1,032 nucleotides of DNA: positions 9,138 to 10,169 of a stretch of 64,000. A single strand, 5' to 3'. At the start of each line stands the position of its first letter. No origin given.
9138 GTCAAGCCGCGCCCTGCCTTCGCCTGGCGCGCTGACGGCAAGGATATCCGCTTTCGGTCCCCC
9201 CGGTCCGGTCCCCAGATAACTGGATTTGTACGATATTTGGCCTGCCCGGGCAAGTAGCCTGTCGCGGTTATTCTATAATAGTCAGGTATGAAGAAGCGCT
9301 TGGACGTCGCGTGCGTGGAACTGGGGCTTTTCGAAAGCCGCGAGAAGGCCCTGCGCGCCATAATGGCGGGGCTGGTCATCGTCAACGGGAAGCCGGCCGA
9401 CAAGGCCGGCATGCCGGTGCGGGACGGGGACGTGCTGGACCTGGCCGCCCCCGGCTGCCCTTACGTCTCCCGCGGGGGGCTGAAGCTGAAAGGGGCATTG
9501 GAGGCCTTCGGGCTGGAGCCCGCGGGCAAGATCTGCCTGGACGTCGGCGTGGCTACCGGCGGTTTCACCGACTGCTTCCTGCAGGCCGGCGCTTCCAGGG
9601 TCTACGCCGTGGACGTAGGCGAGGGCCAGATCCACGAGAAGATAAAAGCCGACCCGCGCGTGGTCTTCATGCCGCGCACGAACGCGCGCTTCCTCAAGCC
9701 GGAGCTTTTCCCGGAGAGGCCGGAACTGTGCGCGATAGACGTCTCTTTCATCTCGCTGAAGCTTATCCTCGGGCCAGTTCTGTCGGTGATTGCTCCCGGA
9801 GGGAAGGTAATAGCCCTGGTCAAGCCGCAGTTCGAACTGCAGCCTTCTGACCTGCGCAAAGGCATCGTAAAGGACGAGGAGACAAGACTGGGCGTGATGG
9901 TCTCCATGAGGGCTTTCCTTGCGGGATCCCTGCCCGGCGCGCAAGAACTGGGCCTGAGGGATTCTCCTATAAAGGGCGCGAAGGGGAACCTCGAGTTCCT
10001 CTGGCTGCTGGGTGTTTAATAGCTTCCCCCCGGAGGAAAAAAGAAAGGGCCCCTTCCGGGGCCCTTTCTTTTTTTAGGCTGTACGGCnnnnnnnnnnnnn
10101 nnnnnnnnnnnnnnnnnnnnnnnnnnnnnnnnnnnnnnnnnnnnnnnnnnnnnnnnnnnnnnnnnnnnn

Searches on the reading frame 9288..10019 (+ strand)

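Call 3: search_protein_families(library=pfam, proteins=[window:9288-10019:+], max_evalue=0.01)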
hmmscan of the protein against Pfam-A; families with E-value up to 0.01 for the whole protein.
window:9288-10019:+ (243 aa): 2 families
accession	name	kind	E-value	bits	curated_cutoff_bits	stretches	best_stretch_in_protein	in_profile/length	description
PF01728.25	FtsJ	-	1.5e-33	116.7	24.1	1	59-241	1-179/181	FtsJ-like methyltransferase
PF01479.30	S4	-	3.4e-13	49.5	22.8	1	4-50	2-48/48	S4 domain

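Call 4: search_protein_families(library=ncbifam, proteins=[window:9288-10019:+], max_evalue=0.01)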
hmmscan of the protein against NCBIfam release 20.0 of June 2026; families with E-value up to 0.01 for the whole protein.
window:9288-10019:+ (243 aa): 4 families
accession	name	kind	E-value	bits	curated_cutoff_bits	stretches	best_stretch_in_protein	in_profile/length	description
TIGR00478.1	tly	subfamily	1.4e-62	211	185.8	1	4-236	1-228/228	TlyA family rRNA (cytidine-2'-O)-methyltransferase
NF049952.1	23rRNACMtaseTlyA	equivalog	7.9e-44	149.9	250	1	4-240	2-233/236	23S rRNA (cytidine-2'-O)-methyltransferase TlyA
TIGR01017.1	rpsD_bact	equivalog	0.00077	19.2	177.2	1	2-52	89-139/200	30S ribosomal protein S4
NF003717.0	PRK05327.1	equivalog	0.001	19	116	1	2-52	91-141/202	30S ribosomal protein S4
